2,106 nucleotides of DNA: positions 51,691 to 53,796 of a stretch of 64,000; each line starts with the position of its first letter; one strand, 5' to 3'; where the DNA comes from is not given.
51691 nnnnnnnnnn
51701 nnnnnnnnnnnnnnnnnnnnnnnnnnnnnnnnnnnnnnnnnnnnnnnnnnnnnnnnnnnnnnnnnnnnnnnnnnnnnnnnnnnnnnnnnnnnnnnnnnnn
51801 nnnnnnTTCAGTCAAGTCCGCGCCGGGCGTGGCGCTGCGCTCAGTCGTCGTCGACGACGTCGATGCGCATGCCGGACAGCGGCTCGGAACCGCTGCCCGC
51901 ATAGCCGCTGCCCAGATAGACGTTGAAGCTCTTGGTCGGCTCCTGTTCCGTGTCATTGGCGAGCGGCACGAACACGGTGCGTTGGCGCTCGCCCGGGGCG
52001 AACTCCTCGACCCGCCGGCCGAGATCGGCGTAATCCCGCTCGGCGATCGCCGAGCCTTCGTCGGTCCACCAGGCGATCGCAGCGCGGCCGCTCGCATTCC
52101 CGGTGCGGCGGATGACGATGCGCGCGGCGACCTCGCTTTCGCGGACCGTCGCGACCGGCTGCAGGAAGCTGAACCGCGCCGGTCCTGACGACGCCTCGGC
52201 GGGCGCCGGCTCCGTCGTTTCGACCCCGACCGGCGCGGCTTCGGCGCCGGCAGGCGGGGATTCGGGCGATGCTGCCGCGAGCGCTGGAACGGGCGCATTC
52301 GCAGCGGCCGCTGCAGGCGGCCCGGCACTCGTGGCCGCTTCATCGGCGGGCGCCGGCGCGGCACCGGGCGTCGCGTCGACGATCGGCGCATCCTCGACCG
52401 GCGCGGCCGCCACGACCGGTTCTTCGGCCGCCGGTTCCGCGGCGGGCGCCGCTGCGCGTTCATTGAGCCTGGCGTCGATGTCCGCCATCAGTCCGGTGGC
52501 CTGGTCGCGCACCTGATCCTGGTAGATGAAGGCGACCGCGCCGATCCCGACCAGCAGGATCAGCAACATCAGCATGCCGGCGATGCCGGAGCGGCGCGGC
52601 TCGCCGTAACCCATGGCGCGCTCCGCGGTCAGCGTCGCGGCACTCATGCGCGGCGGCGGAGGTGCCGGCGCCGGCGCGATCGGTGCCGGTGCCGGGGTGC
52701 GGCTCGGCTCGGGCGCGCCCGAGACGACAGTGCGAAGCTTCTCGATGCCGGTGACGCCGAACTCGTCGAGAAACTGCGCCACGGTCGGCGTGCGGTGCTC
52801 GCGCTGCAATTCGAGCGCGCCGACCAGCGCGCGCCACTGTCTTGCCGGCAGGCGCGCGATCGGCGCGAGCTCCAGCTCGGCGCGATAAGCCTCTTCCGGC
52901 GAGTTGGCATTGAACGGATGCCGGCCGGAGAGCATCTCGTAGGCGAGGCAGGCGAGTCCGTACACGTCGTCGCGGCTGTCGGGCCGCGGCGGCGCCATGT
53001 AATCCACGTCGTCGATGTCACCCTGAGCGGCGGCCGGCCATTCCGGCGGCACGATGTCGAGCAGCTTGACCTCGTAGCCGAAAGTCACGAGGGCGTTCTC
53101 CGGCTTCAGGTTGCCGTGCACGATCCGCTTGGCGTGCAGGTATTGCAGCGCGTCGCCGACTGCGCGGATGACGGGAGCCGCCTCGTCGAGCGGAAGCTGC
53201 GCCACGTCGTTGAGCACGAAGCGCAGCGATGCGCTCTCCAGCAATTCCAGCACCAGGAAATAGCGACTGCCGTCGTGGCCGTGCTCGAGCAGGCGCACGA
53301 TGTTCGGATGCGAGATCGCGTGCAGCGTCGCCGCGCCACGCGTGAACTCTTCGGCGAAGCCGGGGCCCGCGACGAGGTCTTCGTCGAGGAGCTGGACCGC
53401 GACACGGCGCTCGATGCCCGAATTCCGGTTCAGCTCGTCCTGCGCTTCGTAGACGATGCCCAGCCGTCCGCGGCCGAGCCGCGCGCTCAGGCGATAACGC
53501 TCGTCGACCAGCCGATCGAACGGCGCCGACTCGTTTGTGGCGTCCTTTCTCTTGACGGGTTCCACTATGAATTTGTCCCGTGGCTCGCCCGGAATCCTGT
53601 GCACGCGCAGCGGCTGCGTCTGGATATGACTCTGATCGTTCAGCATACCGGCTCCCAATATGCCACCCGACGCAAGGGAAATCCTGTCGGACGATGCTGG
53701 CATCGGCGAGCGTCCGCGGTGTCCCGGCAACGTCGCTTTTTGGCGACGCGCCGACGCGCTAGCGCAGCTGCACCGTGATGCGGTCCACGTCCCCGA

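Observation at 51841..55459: Tandem transmembrane kinase + predicted pseudokinase, each ending in a periplasmic Calx-beta-like domain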

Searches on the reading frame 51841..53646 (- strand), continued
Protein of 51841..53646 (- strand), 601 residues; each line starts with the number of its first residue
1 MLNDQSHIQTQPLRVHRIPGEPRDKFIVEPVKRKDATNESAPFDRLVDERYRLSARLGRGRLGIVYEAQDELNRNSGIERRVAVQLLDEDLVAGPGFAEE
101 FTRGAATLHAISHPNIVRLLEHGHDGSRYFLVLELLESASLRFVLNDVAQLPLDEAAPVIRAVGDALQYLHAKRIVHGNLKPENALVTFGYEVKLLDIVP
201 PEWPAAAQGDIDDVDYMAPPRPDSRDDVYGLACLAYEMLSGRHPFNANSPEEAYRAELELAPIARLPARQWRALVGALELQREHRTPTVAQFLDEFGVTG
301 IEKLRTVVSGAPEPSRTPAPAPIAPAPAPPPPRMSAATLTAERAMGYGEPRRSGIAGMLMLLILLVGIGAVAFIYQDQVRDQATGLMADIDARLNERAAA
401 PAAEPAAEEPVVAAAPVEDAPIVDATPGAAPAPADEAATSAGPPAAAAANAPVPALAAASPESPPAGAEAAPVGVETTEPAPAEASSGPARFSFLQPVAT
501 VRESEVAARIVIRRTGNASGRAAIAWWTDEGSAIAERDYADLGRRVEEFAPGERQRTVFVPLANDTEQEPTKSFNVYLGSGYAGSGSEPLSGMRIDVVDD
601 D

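Call 72: search_protein_representatives(protein=window:51841-53646:-)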
Query: 601 residues. Proteins with E-value up to 0.001 (for the whole library): 527529; up to 1e-10: 182007; up to 1e-30: 926. The best 150 are listed.
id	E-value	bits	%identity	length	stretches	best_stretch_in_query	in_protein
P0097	4.3e-159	547.8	55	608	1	1-601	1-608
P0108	4.1e-158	544.6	52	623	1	6-601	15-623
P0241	4.9e-156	537.7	51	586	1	2-601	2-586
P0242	1.1e-140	487.1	50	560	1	34-601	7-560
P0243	3.1e-139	482.3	52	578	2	2-454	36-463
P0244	8.5e-125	434.6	29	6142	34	487-594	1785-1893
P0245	3.0e-119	416.3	48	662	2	34-471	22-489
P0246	5.2e-117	408.9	47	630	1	3-601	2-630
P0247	3.7e-116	406.1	46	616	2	56-471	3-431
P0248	1.4e-114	400.9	46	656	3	34-333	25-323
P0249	4.6e-114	399.2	47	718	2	2-336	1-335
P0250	9.3e-112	391.5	45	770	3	2-327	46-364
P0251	2.3e-110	386.9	47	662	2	43-455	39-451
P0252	6.0e-109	382.3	46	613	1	43-601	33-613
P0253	6.8e-108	378.8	29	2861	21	503-601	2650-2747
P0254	2.4e-103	363.8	41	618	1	37-601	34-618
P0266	1.0e-89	318.8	39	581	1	44-601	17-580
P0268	3.0e-89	317.2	42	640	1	45-601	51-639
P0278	2.4e-81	291.1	40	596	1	3-601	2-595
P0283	6.7e-79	283.1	39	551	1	29-601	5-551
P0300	2.7e-74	267.8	39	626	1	26-601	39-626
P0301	5.5e-74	266.8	43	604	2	44-321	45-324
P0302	5.6e-74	266.8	38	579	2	36-318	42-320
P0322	1.8e-69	251.9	41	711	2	45-324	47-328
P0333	3.1e-65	238.0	34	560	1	44-601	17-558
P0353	1.9e-58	215.5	35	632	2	35-304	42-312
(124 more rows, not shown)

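Call 74: list_cluster_members(proteins=[P0322, P0302, P0268, P0300, P0278, P0266, P0301, P0333, P0353, P0283])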
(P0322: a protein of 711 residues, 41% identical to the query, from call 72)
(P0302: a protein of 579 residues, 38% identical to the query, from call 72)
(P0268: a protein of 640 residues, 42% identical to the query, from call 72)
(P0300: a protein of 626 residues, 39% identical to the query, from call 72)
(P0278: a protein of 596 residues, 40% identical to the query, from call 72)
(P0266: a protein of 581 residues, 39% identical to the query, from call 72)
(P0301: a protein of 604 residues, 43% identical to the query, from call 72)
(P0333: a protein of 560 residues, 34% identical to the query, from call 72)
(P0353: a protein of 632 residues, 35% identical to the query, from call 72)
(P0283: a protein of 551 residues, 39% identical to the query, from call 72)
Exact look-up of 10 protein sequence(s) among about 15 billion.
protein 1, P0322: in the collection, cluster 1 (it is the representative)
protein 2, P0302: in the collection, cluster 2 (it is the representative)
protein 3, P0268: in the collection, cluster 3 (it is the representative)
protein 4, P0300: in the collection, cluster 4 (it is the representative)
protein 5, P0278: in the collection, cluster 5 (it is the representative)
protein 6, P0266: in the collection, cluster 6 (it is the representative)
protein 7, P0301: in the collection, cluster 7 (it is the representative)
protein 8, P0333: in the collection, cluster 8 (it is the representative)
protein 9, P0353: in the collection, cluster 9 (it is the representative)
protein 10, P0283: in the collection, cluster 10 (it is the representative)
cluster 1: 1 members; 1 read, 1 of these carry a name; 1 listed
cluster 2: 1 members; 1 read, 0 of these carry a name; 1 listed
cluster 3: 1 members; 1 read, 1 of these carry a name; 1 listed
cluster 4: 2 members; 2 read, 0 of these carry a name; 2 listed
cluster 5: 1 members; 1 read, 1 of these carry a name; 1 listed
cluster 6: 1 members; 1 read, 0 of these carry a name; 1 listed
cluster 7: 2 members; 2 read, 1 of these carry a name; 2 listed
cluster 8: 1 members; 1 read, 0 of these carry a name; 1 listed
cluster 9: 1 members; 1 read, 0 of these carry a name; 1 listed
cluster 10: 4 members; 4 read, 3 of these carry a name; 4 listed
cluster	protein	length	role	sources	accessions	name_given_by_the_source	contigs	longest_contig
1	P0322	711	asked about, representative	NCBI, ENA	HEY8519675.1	MAG TPA: protein kinase [Gammaproteobacteria bacterium]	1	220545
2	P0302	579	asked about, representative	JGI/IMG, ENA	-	-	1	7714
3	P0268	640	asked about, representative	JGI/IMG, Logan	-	serine/threonine protein kinase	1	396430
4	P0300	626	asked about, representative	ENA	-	-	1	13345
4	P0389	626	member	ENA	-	-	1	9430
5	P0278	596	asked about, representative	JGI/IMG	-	Protein kinase domain/Calx-beta domain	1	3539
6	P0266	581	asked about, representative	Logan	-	-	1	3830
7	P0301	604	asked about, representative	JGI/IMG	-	serine/threonine protein kinase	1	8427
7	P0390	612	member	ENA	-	-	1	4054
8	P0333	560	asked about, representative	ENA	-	-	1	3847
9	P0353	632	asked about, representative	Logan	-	-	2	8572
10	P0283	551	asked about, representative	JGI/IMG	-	hypothetical protein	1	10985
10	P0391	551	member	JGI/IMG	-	hypothetical protein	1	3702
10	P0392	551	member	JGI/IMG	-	hypothetical protein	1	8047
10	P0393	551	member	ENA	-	-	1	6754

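Call 75: find_encoding_contigs(protein=P0322, flank=8000, max_places=1)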
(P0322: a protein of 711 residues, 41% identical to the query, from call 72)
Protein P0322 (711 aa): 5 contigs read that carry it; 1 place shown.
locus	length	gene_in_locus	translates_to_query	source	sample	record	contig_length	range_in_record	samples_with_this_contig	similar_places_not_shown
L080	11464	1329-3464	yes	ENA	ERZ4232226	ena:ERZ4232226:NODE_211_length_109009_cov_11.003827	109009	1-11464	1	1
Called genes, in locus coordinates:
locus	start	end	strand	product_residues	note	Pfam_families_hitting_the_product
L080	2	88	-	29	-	?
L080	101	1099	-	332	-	-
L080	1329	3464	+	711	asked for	PF00069:Pkinase, PF07714:PK_Tyr_Ser-Thr, PF03160:Calx-beta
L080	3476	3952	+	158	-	PF02308:MgtC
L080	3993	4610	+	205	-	-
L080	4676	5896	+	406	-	PF00990:GGDEF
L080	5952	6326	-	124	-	-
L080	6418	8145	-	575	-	PF00486:Trans_reg_C, PF13428:TPR_14 (faint), PF00515:TPR_1 (faint), PF13414:TPR_11 (faint), PF23914:TPR_CcmH_CycH (weak), PF13432:TPR_16 (weak), PF14559:TPR_19 (weak), PF07719:TPR_2 (weak), +4 more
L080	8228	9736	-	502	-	PF00171:Aldedh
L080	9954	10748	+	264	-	PF12945:PilZNR, PF07238:PilZ (weak)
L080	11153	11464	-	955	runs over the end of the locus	PF00005:ABC_tran (faint), PF02463:SMC_N (faint), PF13191:AAA_16 (faint), PF13304:AAA_21 (faint), PF13555:AAA_29 (faint), PF13671:AAA_33 (faint), PF17760:UvrA_inter, PF17755:UvrA_DNA-bind, +1 more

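Call 76: find_encoding_contigs(protein=P0268, flank=8000, max_places=1)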
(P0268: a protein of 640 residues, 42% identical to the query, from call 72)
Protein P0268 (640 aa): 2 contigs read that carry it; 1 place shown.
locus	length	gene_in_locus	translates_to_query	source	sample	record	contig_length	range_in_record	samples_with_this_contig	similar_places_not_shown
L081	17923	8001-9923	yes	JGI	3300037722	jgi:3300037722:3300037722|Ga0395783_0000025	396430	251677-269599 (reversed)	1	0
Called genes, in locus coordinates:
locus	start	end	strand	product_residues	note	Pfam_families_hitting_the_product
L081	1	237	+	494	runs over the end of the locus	PF04055:Radical_SAM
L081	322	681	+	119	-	-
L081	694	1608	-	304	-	PF00892:EamA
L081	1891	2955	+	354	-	PF00724:Oxidored_FMN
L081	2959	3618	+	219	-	PF01323:DSBA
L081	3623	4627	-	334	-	PF02322:Cyt_bd_oxida_II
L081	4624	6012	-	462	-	PF01654:Cyt_bd_oxida_I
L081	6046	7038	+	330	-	PF00296:Bac_luciferase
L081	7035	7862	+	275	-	PF00248:Aldo_ket_red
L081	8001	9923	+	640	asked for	PF00069:Pkinase, PF07714:PK_Tyr_Ser-Thr, PF03160:Calx-beta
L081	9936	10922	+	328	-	PF00116:COX2, PF00034:Cytochrom_C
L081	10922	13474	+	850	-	PF00115:COX1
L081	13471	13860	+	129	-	-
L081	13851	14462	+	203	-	PF09678:Caa3_CtaG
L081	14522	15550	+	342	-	PF00034:Cytochrom_C (faint), PF13442:Cytochrome_CBB3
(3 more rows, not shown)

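Call 77: find_encoding_contigs(protein=P0300, flank=7000, max_places=2)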
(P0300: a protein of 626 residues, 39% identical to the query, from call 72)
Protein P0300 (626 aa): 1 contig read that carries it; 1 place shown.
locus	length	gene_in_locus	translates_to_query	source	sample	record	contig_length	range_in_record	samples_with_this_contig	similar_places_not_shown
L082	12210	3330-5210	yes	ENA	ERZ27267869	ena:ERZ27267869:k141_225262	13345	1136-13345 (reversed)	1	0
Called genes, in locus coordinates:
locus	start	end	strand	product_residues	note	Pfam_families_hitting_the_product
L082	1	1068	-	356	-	?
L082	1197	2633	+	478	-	PF02805:Ada_Zn_binding, PF12833:HTH_18, PF06029:AlkA_N (weak), PF00730:HhH-GPD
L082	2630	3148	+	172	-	PF01035:DNA_binding_1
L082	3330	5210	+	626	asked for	PF00069:Pkinase, PF07714:PK_Tyr_Ser-Thr, PF03160:Calx-beta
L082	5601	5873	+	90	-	PF04226:Transgly_assoc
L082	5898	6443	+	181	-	PF00210:Ferritin, PF02915:Rubrerythrin (weak)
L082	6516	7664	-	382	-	PF12006:DUF3500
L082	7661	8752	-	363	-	PF01728:FtsJ (weak)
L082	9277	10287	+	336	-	PF08450:SGL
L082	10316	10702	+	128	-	PF19649:DUF6152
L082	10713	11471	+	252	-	-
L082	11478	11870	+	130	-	PF19649:DUF6152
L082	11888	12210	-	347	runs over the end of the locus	-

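Call 78: find_encoding_contigs(protein=P0283, flank=7000, max_places=2)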
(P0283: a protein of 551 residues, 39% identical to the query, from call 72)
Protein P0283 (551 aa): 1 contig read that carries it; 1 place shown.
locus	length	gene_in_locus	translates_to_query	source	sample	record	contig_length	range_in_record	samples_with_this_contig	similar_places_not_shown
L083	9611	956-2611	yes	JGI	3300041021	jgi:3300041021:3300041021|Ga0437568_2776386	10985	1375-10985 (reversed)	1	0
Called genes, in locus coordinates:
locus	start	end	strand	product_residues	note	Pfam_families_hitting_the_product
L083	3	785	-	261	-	?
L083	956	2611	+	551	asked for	PF00069:Pkinase, PF07714:PK_Tyr_Ser-Thr, PF03160:Calx-beta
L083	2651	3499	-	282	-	PF00561:Abhydrolase_1, PF12697:Abhydrolase_6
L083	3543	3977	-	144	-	PF00582:Usp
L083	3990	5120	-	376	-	-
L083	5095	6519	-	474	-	PF03062:MBOAT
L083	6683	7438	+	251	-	PF00085:Thioredoxin, PF13098:Thioredoxin_2, PF14561:TPR_20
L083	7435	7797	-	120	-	PF04273:BLH_phosphatase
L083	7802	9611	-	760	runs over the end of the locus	PF00486:Trans_reg_C, PF00515:TPR_1 (faint), PF07719:TPR_2 (faint), PF13428:TPR_14 (faint), PF13176:TPR_7 (faint), PF13181:TPR_8 (faint), PF13414:TPR_11 (faint), PF14559:TPR_19, +3 more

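Call 79: find_encoding_contigs(protein=P0254, flank=7000, max_places=2)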
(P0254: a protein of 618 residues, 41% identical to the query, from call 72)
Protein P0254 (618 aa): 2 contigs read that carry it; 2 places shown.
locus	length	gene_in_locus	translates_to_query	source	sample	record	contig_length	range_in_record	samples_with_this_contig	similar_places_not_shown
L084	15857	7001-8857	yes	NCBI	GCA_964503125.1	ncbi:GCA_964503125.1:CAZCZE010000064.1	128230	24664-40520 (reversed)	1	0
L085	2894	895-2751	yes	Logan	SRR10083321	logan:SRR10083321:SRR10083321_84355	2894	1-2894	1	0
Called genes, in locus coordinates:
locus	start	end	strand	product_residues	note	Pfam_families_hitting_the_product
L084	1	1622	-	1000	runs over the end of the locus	PF07715:Plug, PF00593:TonB_dep_Rec_b-barrel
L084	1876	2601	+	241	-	PF00440:TetR_N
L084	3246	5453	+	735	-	PF00211:Guanylate_cyc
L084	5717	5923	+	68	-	-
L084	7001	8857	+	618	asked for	PF00069:Pkinase, PF07714:PK_Tyr_Ser-Thr, PF03160:Calx-beta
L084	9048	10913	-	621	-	PF13646:HEAT_2 (weak)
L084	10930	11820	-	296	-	-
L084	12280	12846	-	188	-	PF13505:OMP_b-brl (weak)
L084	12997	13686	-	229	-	PF20772:TACO1_YebC_N, PF01709:Transcrip_reg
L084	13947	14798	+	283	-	-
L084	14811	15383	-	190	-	PF08534:Redoxin, PF00578:AhpC-TSA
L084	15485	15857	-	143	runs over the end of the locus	PF19649:DUF6152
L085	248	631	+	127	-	-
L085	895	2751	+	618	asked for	PF00069:Pkinase, PF07714:PK_Tyr_Ser-Thr, PF03160:Calx-beta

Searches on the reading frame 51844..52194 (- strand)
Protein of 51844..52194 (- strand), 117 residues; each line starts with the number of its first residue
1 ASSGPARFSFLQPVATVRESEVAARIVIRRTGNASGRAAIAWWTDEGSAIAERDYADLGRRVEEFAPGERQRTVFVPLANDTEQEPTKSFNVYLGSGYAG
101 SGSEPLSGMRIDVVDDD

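Call 40: search_solved_structures(query=window:51844-52194:-, show_alignments=4, max_evalue=1)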
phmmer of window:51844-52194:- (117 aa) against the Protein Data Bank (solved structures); distinct sequences matched with E-value up to 1: 17.
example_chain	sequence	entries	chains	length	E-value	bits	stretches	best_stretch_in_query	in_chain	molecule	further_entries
3us9_A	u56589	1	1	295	2.9e-12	50.3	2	7-111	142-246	Sodium/calcium exchanger 1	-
8sgi_A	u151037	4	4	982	2.7e-09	40.7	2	7-96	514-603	Sodium/calcium exchanger 1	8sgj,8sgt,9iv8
3rb5_A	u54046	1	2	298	4.7e-07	33.5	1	7-97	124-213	Na/Ca exchange protein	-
3rb7_A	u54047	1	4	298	5.4e-07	33.3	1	8-96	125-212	Na/Ca exchange protein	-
8jp0_A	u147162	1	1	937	2.3e-06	31.3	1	23-97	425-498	Sodium/calcium exchanger 1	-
2fwu_A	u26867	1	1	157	2e-05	28.3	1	8-112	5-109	Sodium/calcium exchanger 1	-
2kls_A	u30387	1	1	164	2e-05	28.3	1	8-112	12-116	Sodium/calcium exchanger 1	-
2qvk_A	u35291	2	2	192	9.5e-05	26.1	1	7-96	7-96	Sodium/calcium exchanger 1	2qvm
3gin_A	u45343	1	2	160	0.00016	25.4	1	22-99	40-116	Sodium/calcium exchanger 1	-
2fws_A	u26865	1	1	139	0.00056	23.6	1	23-98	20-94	Sodium/calcium exchanger 1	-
2dpk_A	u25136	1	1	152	0.00067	23.4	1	22-98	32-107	Sodium/calcium exchanger 1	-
3e9u_A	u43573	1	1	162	0.0025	21.5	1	8-96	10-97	Na/Ca exchange protein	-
3fq4_A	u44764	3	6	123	0.0026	21.4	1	9-79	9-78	Integrin beta-4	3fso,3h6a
2lt9_A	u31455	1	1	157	0.049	17.4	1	13-96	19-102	Protein Slc8a3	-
2klt_A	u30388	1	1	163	0.086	16.6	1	8-94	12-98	Sodium/calcium exchanger 1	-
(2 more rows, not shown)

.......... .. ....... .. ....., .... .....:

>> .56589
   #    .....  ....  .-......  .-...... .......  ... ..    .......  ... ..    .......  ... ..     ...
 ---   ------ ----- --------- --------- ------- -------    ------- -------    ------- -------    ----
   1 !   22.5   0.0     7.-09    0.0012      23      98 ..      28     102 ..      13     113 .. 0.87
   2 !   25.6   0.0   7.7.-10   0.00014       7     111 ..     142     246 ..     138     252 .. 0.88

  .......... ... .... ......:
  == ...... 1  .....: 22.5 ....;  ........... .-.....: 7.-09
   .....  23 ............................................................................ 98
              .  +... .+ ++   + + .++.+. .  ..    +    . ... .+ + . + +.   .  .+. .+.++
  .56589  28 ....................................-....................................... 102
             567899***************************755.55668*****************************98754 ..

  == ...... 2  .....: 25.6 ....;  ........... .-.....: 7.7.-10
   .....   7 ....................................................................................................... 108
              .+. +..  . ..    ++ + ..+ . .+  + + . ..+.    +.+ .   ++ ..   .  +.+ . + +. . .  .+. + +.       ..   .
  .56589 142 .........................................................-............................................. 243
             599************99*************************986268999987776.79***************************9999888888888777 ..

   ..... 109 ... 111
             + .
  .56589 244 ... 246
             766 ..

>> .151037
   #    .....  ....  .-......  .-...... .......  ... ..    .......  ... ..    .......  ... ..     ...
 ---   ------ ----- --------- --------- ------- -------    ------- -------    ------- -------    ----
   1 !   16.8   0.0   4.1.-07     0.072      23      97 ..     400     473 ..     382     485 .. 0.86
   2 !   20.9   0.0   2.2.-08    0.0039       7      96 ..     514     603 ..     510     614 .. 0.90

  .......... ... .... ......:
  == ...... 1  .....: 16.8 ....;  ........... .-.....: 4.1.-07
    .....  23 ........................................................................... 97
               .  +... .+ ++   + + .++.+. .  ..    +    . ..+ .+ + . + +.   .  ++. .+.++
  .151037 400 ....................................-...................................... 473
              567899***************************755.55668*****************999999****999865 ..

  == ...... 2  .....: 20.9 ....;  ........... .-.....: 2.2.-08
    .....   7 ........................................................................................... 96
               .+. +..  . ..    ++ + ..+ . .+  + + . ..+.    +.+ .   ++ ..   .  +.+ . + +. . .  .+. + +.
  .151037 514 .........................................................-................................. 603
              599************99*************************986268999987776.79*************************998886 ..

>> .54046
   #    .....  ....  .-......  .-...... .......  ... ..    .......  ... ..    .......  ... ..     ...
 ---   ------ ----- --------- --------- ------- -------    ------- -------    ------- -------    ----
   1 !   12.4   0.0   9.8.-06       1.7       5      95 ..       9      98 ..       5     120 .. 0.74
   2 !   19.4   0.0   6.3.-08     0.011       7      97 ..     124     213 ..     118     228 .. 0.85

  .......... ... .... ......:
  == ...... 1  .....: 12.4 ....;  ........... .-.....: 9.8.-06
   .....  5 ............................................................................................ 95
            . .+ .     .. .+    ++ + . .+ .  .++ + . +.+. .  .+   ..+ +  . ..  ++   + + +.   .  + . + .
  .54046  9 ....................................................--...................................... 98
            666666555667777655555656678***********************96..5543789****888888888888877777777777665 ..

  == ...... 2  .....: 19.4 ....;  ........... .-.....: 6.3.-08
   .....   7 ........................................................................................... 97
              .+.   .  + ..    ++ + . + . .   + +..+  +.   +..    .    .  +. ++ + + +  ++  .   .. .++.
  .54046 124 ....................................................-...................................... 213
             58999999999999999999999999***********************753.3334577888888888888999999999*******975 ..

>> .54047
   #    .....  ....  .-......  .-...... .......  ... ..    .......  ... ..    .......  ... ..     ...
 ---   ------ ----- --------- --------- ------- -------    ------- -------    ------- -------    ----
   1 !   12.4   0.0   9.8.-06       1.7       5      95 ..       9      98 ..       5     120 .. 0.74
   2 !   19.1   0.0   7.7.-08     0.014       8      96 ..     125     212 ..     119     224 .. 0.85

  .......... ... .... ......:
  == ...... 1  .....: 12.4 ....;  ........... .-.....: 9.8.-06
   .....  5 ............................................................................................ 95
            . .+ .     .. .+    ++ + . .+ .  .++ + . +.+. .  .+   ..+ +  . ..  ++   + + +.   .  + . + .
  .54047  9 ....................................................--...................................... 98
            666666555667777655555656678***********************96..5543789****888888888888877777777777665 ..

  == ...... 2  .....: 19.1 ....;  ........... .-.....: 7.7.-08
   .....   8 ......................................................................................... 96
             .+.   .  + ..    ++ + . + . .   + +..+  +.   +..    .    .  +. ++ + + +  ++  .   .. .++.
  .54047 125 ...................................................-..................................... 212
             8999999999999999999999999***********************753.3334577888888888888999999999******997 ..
